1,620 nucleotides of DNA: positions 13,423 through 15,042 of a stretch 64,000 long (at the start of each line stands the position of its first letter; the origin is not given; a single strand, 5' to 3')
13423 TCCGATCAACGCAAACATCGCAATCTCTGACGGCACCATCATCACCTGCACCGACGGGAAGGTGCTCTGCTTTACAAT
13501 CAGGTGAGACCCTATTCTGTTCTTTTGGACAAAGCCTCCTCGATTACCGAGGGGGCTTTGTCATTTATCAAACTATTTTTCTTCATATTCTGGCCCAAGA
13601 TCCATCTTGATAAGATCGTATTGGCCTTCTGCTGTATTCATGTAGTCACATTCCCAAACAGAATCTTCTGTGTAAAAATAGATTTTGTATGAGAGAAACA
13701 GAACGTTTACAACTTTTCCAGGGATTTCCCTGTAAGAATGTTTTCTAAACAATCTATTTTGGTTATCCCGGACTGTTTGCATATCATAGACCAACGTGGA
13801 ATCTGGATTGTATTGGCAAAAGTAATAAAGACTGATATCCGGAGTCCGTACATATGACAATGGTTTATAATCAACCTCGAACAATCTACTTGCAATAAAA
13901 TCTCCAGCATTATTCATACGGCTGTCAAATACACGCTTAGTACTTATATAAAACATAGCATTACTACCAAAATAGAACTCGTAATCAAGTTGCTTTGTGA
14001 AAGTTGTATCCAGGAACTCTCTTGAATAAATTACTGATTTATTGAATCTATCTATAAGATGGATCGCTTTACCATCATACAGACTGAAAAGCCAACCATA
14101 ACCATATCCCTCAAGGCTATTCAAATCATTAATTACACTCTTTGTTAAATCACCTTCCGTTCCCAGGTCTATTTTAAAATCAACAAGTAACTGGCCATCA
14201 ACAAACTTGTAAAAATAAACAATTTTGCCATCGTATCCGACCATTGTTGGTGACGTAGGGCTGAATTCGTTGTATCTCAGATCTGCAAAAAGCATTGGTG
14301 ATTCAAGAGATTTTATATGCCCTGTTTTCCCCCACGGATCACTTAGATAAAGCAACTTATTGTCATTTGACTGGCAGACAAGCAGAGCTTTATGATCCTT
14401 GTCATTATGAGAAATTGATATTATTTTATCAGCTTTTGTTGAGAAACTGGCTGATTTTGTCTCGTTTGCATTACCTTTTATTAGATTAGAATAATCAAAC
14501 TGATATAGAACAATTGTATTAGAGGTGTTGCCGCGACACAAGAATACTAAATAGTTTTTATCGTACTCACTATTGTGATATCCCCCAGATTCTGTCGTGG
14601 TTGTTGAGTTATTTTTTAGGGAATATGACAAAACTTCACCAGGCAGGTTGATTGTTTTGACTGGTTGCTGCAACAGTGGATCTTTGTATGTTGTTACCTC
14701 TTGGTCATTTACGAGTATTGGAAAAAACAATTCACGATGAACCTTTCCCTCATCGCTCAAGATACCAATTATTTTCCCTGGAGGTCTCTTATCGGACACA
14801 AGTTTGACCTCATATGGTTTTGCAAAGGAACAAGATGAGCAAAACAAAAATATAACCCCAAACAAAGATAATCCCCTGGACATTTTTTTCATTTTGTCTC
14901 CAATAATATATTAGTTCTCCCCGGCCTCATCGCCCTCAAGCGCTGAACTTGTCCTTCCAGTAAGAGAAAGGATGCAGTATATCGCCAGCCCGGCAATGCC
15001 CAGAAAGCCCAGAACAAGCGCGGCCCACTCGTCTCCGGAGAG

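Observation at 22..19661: Low-GC, tyrosine-rich envelope-protein family with a conserved LPGE motif, present in at least three dispersed copies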

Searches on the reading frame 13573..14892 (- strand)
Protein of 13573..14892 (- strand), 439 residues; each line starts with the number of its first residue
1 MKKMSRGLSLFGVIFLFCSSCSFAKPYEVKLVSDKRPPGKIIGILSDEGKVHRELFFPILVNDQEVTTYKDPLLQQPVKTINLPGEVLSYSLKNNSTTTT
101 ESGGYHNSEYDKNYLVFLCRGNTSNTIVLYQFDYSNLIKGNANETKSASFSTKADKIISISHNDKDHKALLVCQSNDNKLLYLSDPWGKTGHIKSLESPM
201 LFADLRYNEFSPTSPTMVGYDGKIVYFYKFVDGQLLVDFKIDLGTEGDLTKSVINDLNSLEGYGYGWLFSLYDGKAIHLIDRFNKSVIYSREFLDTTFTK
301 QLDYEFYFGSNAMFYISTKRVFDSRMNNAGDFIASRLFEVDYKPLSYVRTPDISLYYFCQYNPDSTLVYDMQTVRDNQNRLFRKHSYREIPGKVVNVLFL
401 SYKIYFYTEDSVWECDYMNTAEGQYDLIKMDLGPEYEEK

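Call 5: search_protein_families(library=pfam, proteins=[window:13573-14892:-], max_evalue=1)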
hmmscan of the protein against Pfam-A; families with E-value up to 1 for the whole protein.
window:13573-14892:- (439 aa): 0 families

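Call 9: find_homologous_proteins(query=window:13573-14892:-, max_evalue=0.001)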
Query window:13573-14892:- (439 aa): 5 proteins with E <= 0.001 among 3246 candidates.
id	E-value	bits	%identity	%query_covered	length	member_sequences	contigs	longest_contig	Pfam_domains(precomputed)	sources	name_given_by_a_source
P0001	9.7e-297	1002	100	100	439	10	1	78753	-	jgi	-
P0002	5.4e-242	821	88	93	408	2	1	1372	-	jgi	jgi:hypothetical protein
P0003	7.3e-240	814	81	100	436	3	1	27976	-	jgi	jgi:hypothetical protein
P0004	3.8e-186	637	65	99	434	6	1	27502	-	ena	-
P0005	1.6e-145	503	55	100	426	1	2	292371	-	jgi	jgi:hypothetical protein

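Call 22: predict_structure(alignment_id=A2)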
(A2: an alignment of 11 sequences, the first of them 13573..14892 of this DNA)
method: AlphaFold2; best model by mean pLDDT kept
length: 439 residues; sequences in the alignment: 11
mean_pLDDT: 70.1   pTM: 0.71
mean pLDDT of the five models: 70.1, 68.1, 66.4, 64.9, 62.1
residues with pLDDT >= 90: 45; 70-90: 221; 50-70: 90; < 50: 83
segments of 3 or more residues with pLDDT < 50: 1-10, 15-34, 48-53, 97-106, 256-265, 321-331, 421-423, 434-439
pLDDT, mean of each block of 10 residues (from residue 1): 42 46 31 58 64 64 89 81 92 58 47 87 91 80 89 87 74 87 81 78 62 67 87 81 87 56 58 86 82 80 74 70 40 63 65 69 81 59 73 74 72 67 61 44
secondary structure, 60 per line:
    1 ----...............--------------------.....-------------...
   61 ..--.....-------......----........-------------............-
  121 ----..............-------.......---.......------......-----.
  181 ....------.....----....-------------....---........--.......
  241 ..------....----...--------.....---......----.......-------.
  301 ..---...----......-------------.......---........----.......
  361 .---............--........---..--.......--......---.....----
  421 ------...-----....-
elements in order: H5-19 E40-44 E58-62 E65-69 E77-82 E87-94 H108-111 E112-119 E125-133 H134-138 E146-152 E156-162 E169-174 E180-184 E191-195 E200-203 E217-220 E224-231 E234-242 H249-252 E268-272 E276-281 E286-292 E300-302 E306-308 E313-318 E332-338 E342-349 E354-361 E365-376 E379-386 E394-400 E403-408 E412-416 E427-429 H435-438

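Call 25: search_protein_families(library=ncbifam, proteins=[window:13573-14892:-], max_evalue=0.1)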
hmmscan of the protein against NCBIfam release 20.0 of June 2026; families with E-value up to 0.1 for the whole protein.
window:13573-14892:- (439 aa): 0 families

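Call 29: find_related_loci(query=A2, collection=genome_contigs, flank=6000)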
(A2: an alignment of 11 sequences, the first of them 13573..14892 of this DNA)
Query A2 (439 aa) in genome_contigs; peptide patterns used: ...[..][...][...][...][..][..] (x = any residue, [..] = any of these).
61 stretches matched a pattern; 3 encode a relative of the query (tblastn E <= 1e-3); 3 distinct loci.
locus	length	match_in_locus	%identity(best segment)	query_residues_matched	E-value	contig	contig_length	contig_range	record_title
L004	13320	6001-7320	90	1-439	0e+0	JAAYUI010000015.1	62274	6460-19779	MAG: Caldisericales bacterium isolate AS27yjCOA_144 85888_AS27, whole genome shotgun sequence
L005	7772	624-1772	23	27-416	6e-8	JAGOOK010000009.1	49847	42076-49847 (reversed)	MAG: Caldisericia bacterium isolate Go_SlDig_bin_249 Go_SlDig_1780_length_49847_cov_18.972989, whole genome shotgun sequ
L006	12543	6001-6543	22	54-255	1e-4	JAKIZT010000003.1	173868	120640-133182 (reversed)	MAG: Caldisericales bacterium isolate UR.bin110 NODE_3_length_173868_cov_12.149605, whole genome shotgun sequence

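Call 30: search_protein_representatives(alignment_id=A2)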
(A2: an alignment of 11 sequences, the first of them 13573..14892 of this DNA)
Query: 11 sequences, 431 profile positions. Proteins with E-value up to 0.001 (for the whole library): 44; up to 1e-10: 27; up to 1e-30: 5. The best 44 are listed.
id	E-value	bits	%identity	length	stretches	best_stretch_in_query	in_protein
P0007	1.4e-161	554.7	-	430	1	1-431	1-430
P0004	3.3e-157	540.3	-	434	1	12-431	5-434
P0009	1.3e-140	485.6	-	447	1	1-417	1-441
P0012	1.6e-118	412.9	-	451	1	1-429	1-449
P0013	2.6e-37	145.3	-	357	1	85-418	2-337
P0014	6.9e-27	110.9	-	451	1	12-348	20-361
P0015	6.5e-25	104.4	-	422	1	12-417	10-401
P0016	2.3e-24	102.6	-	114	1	8-94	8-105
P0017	6.5e-23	97.8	-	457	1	11-413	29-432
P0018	8.3e-22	94.2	-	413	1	10-420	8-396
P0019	1.2e-21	93.7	-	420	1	14-330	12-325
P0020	4.5e-21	91.8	-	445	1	10-423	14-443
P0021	3.7e-20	88.8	-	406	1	12-415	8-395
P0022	9.2e-20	87.4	-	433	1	12-418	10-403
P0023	2.0e-19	86.3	-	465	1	37-420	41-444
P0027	5.2e-16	75.1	-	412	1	10-417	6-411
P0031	7.7e-13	64.6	-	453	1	17-420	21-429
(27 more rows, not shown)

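Call 43: search_solved_structures(query=A3, max_evalue=1)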
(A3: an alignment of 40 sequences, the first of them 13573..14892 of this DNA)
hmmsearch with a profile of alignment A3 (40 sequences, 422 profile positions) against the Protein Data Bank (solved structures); distinct sequences matched with E-value up to 1: 6.
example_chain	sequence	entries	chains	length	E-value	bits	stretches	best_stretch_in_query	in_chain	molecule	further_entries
2jxy_A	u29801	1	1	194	4.1e-06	29.2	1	297-412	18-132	Macrophage metalloelastase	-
3ba0_A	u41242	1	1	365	4.8e-05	25.7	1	297-412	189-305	Macrophage metalloelastase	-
4u3m_N2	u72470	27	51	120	0.015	17.5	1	67-134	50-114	60S ribosomal protein L22-A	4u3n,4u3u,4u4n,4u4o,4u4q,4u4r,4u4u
3j6x_62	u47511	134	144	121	0.015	17.5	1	67-134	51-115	60S ribosomal protein L22 | 60S ribosomal protein L22-A | 60S ribosomal protein rpL22 (L22e)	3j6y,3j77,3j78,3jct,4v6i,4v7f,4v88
6uz7_AU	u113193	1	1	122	0.057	15.6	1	67-134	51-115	KLLA0D05181p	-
1l0q_A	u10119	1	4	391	0.16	14.1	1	109-270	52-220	Surface layer protein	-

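Call 44: search_protein_families(library=pfam, alignment_id=A3, max_evalue=0.01)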
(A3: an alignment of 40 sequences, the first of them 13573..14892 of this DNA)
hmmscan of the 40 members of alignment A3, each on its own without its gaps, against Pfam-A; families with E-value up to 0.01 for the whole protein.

A. member 1, window:13573-14892:- (439 aa): 0 families

B. families by the number of members that match (of 40 scanned): 1 family
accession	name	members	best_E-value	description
PF18975.6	DUF5711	1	0.0014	Family of unknown function (DUF5711)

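Call 48: list_cluster_members(proteins=[P0014, P0015, P0017, P0018, P0019, P0020, P0021, P0023, P0027, P0031])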
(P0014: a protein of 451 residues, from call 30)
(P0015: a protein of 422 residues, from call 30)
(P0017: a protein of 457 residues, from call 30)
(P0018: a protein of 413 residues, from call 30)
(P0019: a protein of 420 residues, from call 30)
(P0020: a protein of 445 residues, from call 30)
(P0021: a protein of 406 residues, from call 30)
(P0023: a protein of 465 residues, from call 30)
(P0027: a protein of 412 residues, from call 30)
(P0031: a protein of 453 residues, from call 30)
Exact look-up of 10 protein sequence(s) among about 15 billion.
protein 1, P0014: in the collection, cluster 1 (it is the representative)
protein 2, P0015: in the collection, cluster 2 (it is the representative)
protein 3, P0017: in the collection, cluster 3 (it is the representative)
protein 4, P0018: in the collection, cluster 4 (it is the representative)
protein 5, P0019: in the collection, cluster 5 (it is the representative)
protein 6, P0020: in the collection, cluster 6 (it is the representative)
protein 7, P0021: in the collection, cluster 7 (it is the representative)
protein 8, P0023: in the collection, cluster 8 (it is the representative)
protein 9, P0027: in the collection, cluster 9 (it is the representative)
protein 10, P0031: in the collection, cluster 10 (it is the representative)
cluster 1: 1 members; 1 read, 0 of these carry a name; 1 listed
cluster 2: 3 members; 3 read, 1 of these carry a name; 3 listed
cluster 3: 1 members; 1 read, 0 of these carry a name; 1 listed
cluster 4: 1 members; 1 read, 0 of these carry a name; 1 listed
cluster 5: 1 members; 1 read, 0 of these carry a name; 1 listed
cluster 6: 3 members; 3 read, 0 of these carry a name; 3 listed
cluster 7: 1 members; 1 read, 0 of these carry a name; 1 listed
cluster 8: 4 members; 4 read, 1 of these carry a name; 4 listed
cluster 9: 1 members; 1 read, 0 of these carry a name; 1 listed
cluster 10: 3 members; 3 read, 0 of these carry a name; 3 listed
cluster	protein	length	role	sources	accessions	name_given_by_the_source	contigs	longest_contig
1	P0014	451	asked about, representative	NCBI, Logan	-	-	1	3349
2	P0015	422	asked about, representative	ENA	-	-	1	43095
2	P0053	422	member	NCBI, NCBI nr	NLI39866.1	MAG: hypothetical protein GX421_01570 [Caldisericales bacterium] | hypothetical protein [Caldisericales bacterium]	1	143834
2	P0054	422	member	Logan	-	-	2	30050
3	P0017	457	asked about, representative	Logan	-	-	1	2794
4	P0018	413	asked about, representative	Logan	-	-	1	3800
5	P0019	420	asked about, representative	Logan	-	-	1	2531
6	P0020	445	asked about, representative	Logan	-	-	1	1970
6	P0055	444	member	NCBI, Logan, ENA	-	-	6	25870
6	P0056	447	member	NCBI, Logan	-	-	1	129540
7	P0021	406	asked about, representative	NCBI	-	-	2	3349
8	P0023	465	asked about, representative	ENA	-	-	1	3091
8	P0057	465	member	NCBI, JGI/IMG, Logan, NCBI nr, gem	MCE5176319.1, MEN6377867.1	MAG: hypothetical protein ABFD23_07800 [Caldisericales bacterium] | hypothetical protein [bacterium]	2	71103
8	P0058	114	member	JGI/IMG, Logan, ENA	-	-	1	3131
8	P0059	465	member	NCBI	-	-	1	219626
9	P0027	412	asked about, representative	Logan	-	-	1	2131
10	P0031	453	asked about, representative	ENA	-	-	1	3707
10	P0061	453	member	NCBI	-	-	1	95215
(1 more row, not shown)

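Call 49: find_encoding_contigs(protein=P0015, flank=8000, max_places=2)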
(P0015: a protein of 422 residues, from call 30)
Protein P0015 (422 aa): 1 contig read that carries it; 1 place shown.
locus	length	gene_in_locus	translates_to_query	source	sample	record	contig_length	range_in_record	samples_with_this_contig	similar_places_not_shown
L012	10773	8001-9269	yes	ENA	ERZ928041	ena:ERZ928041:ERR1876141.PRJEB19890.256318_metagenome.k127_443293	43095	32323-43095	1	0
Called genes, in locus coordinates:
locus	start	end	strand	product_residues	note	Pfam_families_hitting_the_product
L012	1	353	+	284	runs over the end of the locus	PF12679:ABC2_membrane_2 (weak), PF01061:ABC2_membrane, PF12698:ABC2_membrane_3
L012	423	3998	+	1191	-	PF00069:Pkinase, PF01636:APH (faint), PF07714:PK_Tyr_Ser-Thr, PF17667:Pkinase_fungal, PF13191:AAA_16, PF13424:TPR_12 (weak)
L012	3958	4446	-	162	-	PF09419:PGP_phosphatase, PF00702:Hydrolase, PF13242:Hydrolase_like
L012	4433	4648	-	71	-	-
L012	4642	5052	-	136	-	PF02367:TsaE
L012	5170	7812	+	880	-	PF07833:Cu_amine_oxidN1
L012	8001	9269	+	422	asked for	-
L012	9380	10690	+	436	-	-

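Call 52: search_protein_families(library=pfam, proteins=[L012:5170-7812:+, L006:1439-2185:-], max_evalue=0.001)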
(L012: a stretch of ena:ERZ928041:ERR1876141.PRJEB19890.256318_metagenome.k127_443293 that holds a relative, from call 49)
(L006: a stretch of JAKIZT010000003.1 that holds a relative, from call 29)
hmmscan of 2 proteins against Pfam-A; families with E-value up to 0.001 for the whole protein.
L012:5170-7812:+ (880 aa): 1 family
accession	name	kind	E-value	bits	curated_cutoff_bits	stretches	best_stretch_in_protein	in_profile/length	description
PF07833.16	Cu_amine_oxidN1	-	2.5e-22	79.3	24.2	2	169-217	50-98/108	Copper amine oxidase N-terminal domain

L006:1439-2185:- (248 aa): 4 families
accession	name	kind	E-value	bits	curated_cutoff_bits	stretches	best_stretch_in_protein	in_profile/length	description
PF13091.12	PLDc_2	-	3.3e-29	101.8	27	1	42-169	2-132/132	PLD-like domain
PF13090.12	PP_kinase_C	-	4.1e-06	26.8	25.8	1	63-170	41-144/172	Polyphosphate kinase C-terminal domain 2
PF00614.28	PLDc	-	2.7e-05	24.5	21.9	1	116-138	3-25/28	Phospholipase D Active site motif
PF07894.18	SACK1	-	0.00053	20.1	21.4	0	36-89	125-178/274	Scaffolding anchor of CK1 domain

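Call 77: search_protein_families(library=padloc, proteins=[window:13573-14892:-, L006:1439-2185:-], max_evalue=0.01)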
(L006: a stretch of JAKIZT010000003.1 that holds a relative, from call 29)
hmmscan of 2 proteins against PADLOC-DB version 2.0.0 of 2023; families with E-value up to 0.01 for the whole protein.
window:13573-14892:- (439 aa): 0 families

L006:1439-2185:- (248 aa): 23 families
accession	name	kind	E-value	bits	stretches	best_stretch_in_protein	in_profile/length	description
PDLC02614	DrmC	-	1.1e-19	68.7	1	37-161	22-143/153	DrmC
PDLC02585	DrmC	-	1.4e-15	55.5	1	38-164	107-240/253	DrmC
PDLC02606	DrmC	-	2.7e-15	54.6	1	38-160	36-165/182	DrmC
PDLC02588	DrmC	-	2.6e-13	48.2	1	40-162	108-237/256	DrmC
PDLC02607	DrmC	-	9.8e-13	46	1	38-166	112-251/265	DrmC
PDLC02595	DrmC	-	8.2e-11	40.1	1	38-164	118-254/269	DrmC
PDLC02605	DrmC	-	2e-10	38.7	1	38-166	117-257/270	DrmC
PDLC02597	DrmC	-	5.8e-10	37.4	1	37-163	97-230/242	DrmC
PDLC02591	DrmC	-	5.2e-09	33.7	1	39-165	115-247/260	DrmC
PDLC02901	DpdK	-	4.7e-08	30.9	1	65-170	70-170/173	DpdK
PDLC02609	DrmC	-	7.2e-08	30.7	1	35-167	95-231/241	DrmC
PDLC02616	DrmC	-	9.5e-08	29.9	1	38-166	83-213/224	DrmC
PDLC02615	DrmC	-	1.4e-07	29.1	1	51-155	89-195/218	DrmC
PDLC02589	DrmC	-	1.5e-07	28.8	1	40-162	114-247/264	DrmC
PDLC02612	DrmC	-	1.6e-07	29.1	1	35-164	91-220/235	DrmC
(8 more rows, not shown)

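Call 78: search_protein_families(library=phrogs, proteins=[window:13573-14892:-, L006:1439-2185:-], max_evalue=0.01)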
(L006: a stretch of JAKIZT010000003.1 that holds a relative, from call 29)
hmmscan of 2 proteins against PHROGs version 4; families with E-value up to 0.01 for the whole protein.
window:13573-14892:- (439 aa): 0 families

L006:1439-2185:- (248 aa): 2 families
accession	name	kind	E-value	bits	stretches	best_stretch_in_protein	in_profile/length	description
phrog_12711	-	unknown function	1e-14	55.7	1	8-169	5-161/162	-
phrog_17878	-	unknown function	3e-09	37.1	1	62-156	344-438/483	-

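Call 86: find_encoding_contigs(protein=P0059, flank=8000, max_places=1)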
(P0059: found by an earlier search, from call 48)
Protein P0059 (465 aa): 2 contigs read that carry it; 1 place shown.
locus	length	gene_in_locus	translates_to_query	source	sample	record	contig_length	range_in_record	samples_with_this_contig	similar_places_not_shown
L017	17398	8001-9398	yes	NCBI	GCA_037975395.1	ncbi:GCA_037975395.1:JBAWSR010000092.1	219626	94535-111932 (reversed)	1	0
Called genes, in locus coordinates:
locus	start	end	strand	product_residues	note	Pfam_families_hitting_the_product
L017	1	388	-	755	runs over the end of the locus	PF05593:RHS_repeat (faint), PF25023:TEN_YD-shell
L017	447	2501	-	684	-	PF03235:GmrSD_N, PF07510:GmrSD_C, PF18899:DUF5655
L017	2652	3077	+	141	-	PF02082:Rrf2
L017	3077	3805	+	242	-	PF00037:Fer4 (weak), PF12837:Fer4_6, PF12838:Fer4_7 (faint), PF13237:Fer4_10, PF14697:Fer4_21 (weak), PF13187:Fer4_9 (weak), PF27217:AF_0155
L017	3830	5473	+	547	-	PF03063:Prismane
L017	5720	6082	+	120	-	PF09864:MliC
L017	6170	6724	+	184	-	PF03358:FMN_red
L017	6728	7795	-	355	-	PF07833:Cu_amine_oxidN1 (weak)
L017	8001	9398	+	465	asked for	-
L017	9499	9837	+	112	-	-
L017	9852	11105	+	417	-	-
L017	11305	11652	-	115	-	-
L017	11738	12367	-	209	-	PF01813:ATP-synt_D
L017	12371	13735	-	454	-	PF02874:ATP-synt_ab_N, PF00006:ATP-synt_ab, PF22919:ATP-synt_VA_C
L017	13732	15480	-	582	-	PF02874:ATP-synt_ab_N, PF16886:ATP-synt_ab_Xtn, PF00006:ATP-synt_ab, PF22919:ATP-synt_VA_C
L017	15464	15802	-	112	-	PF01990:ATP-synt_F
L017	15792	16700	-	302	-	-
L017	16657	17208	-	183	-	PF01991:vATP-synt_E (weak)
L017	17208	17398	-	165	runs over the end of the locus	PF00137:ATP-synt_C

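Call 87: find_encoding_contigs(protein=P0056, flank=8000, max_places=1)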
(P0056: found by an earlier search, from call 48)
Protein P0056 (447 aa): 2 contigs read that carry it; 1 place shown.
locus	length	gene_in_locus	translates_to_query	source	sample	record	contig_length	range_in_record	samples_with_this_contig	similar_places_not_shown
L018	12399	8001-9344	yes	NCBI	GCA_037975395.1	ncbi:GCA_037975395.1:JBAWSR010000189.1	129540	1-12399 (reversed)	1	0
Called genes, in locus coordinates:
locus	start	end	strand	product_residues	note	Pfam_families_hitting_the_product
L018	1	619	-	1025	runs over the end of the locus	PF13570:Beta-prop_ACSF4, PF13360:PQQ_2, PF01011:PQQ (faint), PF25293:Beta-prop_EMC1_N (faint), PF13360:PQQ_2, PF13570:Beta-prop_ACSF4, PF13360:PQQ_2, PF07833:Cu_amine_oxidN1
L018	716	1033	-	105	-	PF09682:Phage_holin_6_1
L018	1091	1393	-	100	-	-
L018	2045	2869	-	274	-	-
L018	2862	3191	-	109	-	PF03551:PadR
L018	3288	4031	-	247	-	PF10086:YhfC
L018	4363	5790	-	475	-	-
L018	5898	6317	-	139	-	PF16242:Pyrid_ox_like, PF01243:PNPOx_N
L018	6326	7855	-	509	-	-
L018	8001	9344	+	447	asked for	-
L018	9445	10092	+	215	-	PF01135:PCMT, PF13489:Methyltransf_23, PF01209:Ubie_methyltran, PF01269:Fibrillarin (weak), PF13847:Methyltransf_31, PF08241:Methyltransf_11, PF08242:Methyltransf_12, PF13649:Methyltransf_25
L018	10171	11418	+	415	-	-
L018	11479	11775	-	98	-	PF14018:DUF4234 (faint)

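Call 88: find_encoding_contigs(protein=P0061, flank=8000, max_places=1)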
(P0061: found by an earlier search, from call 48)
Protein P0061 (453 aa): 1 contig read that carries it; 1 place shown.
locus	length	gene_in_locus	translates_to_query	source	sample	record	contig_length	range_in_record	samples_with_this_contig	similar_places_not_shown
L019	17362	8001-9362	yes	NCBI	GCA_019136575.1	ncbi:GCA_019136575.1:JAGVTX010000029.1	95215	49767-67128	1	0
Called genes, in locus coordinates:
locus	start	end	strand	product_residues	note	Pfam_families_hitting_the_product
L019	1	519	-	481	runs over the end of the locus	PF02511:Thy1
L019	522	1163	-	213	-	PF01966:HD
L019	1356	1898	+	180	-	PF13302:Acetyltransf_3, PF13420:Acetyltransf_4 (weak), PF00583:Acetyltransf_1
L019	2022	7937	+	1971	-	PF01011:PQQ (faint), PF13360:PQQ_2, PF13570:Beta-prop_ACSF4, PF25293:Beta-prop_EMC1_N (faint), PF13360:PQQ_2, PF13570:Beta-prop_ACSF4, PF13360:PQQ_2 (weak), PF07833:Cu_amine_oxidN1, +3 more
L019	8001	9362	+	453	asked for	-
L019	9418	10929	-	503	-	-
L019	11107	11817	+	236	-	PF02525:Flavodoxin_2, PF03358:FMN_red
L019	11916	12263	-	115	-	-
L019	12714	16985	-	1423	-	PF18914:DUF5666 (faint), PF07833:Cu_amine_oxidN1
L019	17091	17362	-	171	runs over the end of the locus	-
